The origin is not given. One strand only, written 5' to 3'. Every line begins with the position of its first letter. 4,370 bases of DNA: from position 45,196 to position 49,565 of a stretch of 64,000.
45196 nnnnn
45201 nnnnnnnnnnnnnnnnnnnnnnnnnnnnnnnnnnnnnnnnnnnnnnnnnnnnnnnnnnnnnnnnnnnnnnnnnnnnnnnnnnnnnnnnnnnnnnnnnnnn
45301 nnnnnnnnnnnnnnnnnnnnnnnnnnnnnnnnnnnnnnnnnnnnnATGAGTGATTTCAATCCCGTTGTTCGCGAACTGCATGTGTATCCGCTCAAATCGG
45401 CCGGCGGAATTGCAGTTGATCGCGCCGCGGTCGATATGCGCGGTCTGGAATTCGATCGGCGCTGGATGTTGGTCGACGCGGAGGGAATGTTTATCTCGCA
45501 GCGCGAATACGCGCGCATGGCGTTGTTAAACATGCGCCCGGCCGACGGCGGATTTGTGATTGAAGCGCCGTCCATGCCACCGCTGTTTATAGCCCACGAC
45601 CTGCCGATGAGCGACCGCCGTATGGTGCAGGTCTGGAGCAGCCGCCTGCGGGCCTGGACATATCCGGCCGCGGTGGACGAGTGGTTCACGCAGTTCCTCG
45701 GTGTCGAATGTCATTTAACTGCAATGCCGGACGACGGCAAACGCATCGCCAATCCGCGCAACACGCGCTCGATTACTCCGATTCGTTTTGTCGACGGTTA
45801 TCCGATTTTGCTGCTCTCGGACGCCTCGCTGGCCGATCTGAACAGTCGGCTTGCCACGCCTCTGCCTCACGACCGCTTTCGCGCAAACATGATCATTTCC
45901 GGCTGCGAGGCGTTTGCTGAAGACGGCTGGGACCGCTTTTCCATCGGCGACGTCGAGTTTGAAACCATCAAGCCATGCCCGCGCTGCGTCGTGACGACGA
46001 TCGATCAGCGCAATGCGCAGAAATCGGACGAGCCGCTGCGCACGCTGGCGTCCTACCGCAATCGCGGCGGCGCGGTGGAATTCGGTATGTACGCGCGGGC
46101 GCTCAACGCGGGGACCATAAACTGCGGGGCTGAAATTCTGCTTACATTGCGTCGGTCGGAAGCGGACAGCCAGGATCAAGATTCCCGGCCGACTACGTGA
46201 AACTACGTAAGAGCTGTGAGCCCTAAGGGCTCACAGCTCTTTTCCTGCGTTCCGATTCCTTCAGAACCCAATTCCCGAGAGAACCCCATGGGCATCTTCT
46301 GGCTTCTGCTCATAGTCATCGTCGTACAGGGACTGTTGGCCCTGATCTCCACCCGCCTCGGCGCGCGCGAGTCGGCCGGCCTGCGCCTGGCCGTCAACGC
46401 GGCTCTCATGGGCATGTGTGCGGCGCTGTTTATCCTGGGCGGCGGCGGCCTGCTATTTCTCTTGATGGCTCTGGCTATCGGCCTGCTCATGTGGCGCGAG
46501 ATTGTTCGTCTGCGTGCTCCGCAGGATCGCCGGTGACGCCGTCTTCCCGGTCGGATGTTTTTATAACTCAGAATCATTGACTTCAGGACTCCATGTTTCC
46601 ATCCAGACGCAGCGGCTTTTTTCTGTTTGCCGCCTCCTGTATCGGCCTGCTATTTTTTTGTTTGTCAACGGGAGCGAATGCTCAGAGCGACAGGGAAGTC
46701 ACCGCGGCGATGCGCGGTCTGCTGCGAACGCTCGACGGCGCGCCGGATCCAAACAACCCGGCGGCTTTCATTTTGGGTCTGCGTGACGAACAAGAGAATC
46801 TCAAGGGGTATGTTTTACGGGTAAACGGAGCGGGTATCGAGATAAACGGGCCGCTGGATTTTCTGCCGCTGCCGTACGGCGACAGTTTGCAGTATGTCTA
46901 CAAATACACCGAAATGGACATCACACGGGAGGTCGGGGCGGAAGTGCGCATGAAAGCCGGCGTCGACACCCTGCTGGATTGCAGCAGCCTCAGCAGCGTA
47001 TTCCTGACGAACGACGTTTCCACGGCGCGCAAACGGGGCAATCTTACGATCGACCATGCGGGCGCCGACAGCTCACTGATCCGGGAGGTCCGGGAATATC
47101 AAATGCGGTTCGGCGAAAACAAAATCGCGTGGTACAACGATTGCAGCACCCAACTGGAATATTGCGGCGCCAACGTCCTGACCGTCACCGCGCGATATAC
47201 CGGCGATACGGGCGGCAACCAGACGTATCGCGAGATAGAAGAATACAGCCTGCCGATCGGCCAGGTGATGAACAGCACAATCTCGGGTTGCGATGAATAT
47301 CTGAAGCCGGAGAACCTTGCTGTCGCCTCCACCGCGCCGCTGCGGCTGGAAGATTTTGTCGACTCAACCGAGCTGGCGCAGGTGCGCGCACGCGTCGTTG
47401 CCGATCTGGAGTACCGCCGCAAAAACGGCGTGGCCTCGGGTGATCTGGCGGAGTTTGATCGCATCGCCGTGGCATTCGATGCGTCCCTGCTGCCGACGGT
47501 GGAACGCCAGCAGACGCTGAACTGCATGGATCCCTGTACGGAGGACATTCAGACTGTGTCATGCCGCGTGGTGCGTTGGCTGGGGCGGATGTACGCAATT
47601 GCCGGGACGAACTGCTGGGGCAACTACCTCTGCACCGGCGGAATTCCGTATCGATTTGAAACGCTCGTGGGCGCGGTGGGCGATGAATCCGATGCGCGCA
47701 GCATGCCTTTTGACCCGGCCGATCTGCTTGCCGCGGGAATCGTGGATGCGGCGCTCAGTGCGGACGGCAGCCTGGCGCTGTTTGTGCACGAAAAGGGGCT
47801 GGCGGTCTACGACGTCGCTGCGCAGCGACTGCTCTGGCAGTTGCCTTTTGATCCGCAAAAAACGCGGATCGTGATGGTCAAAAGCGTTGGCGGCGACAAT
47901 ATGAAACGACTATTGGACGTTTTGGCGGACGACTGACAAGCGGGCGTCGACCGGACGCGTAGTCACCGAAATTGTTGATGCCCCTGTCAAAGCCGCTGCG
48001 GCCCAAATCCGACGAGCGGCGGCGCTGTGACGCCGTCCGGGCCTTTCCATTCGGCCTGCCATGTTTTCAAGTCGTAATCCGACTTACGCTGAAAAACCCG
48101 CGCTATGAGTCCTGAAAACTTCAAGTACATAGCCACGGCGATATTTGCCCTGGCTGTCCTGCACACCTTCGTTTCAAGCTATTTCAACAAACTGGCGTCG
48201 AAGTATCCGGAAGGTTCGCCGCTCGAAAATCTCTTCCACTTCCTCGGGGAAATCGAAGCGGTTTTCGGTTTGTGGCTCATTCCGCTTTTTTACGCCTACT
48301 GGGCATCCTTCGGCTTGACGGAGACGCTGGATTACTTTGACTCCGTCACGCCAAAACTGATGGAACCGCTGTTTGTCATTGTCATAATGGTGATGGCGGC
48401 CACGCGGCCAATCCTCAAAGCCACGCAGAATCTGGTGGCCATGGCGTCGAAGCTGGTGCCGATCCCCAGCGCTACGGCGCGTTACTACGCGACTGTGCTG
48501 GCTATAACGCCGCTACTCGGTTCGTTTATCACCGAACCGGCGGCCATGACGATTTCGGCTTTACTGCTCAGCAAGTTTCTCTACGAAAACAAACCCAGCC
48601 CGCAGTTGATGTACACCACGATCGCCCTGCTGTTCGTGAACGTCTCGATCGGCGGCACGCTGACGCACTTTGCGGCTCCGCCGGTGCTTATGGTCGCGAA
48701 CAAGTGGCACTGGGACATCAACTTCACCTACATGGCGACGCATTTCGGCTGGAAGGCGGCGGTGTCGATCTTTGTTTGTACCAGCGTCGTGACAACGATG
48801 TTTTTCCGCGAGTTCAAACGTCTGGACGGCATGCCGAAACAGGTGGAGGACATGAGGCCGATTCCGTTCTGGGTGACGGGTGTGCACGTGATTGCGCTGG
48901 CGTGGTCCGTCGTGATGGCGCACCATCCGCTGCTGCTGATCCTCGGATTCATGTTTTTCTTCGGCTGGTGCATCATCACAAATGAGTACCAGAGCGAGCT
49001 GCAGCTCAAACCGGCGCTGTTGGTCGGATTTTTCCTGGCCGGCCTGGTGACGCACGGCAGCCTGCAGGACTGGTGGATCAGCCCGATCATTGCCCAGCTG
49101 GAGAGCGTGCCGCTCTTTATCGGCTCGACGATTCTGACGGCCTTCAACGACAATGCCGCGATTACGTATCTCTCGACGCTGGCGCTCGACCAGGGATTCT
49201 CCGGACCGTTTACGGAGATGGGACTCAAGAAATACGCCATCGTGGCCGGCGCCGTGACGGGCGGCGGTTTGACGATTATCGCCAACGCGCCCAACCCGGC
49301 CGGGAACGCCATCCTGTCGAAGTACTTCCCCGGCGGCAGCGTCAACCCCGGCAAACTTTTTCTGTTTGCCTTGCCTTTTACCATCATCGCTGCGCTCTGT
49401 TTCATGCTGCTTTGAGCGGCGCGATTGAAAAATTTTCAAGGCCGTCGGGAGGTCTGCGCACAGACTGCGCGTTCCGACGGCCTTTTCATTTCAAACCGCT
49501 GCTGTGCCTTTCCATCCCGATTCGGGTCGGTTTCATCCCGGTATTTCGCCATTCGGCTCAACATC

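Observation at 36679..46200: Five-gene coupled operon: YqiJ/NfeD-like, short SPFH, full flotillin, 1655-aa AAA-type giant ATPase, MOSC protein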

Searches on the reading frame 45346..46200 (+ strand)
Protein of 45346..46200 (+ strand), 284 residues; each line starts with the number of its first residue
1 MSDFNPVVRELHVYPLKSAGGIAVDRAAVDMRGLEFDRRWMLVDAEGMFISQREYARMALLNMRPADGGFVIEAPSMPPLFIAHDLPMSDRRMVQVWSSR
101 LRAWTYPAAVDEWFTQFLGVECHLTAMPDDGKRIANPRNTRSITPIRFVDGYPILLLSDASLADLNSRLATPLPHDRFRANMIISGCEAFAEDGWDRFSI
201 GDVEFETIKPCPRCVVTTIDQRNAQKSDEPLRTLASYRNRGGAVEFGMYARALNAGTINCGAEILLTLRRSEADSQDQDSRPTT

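Call 3: search_protein_families(library=pfam, proteins=[window:45346-46200:+], max_evalue=0.01)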
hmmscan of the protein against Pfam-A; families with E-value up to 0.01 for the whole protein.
window:45346-46200:+ (284 aa): 2 families
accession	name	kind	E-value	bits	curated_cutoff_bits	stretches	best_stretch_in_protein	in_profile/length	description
PF03473.23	MOSC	-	7.8e-25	87.7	22.7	1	146-264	4-119/120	MOSC domain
PF03476.21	MOSC_N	-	3.4e-24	85.4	25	1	7-120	3-118/119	MOSC N-terminal beta barrel domain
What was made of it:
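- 45346..46200 (+): YcbX-like MOSC_N plus MOSC protein, 284 aa. It overlaps the ATPase stop by 8 nt and is a lineage-specific addition. Pfam, 7.8e-25 and 3.4e-24 (call 3).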

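Call 4: search_protein_families(library=ncbifam, proteins=[window:45346-46200:+], max_evalue=0.01)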
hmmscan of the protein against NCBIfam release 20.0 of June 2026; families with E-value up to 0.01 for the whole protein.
window:45346-46200:+ (284 aa): 0 families

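Call 6: search_protein_families(library=padloc, proteins=[window:45346-46200:+], max_evalue=0.01)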
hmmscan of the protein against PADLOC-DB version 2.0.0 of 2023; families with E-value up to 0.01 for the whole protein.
window:45346-46200:+ (284 aa): 0 families

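Call 101: find_homologous_proteins(query=window:45346-46200:+, max_evalue=1e-20)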
Query window:45346-46200:+ (284 aa): 3537 proteins with E <= 1e-20 among 5915 candidates; the best 120 are listed.
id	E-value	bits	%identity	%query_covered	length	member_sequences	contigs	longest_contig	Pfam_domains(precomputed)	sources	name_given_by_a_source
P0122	7.0e-191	650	100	100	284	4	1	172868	PF03473.24,PF03476.22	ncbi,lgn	-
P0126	3.1e-161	553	87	97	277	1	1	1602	PF03473.24,PF03476.22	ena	-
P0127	1.7e-107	377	63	89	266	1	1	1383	PF03473.24,PF03476.22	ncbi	-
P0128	1.8e-74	268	48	94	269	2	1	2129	PF03473.24,PF03476.22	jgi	jgi:uncharacterized protein YcbX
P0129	2.5e-74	268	45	94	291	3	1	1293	PF03473.24,PF03476.22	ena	-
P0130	7.8e-73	263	45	94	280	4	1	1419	PF03473.24,PF03476.22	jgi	jgi:uncharacterized protein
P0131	5.1e-72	260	48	92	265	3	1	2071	PF03473.24,PF03476.22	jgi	jgi:uncharacterized protein YcbX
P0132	1.9e-71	259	47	89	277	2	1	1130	PF03473.24,PF03476.22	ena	-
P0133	5.7e-71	257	48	90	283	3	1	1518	PF03473.24,PF03476.22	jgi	jgi:uncharacterized protein YcbX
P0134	6.0e-71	257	47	93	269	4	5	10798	PF03473.24,PF03476.22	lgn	-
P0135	6.6e-71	257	46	92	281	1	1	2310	PF03473.24,PF03476.22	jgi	jgi:uncharacterized protein YcbX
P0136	6.7e-71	257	46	89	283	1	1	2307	PF03473.24,PF03476.22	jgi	jgi:uncharacterized protein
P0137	7.4e-71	257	49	83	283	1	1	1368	PF03473.24,PF03476.22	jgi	jgi:MOSC domain-containing protein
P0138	1.3e-70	256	46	88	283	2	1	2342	PF03473.24,PF03476.22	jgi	jgi:uncharacterized protein YcbX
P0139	1.3e-70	256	45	94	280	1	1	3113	PF03473.24,PF03476.22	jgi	jgi:uncharacterized protein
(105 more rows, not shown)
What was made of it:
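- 45346..46200 (+): It has thousands of ordinary homologues at about 45% identity, some named YcbX (call 101).
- Its homologues are a very large generic YcbX-like family (call 101).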

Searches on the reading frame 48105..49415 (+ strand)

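Call 3: search_protein_families(library=pfam, proteins=[window:48105-49415:+], max_evalue=0.01)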
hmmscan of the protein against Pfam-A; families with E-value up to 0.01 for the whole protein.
window:48105-49415:+ (436 aa): 1 family
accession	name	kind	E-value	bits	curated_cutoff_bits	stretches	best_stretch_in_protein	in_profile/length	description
PF07399.17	Na_H_antiport_3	-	2.2e-156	521.5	25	1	6-436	2-419/419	Putative Na+/H+ antiporter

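Call 4: search_protein_families(library=ncbifam, proteins=[window:48105-49415:+], max_evalue=0.01)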
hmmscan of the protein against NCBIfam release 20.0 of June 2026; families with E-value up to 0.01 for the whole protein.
window:48105-49415:+ (436 aa): 0 families
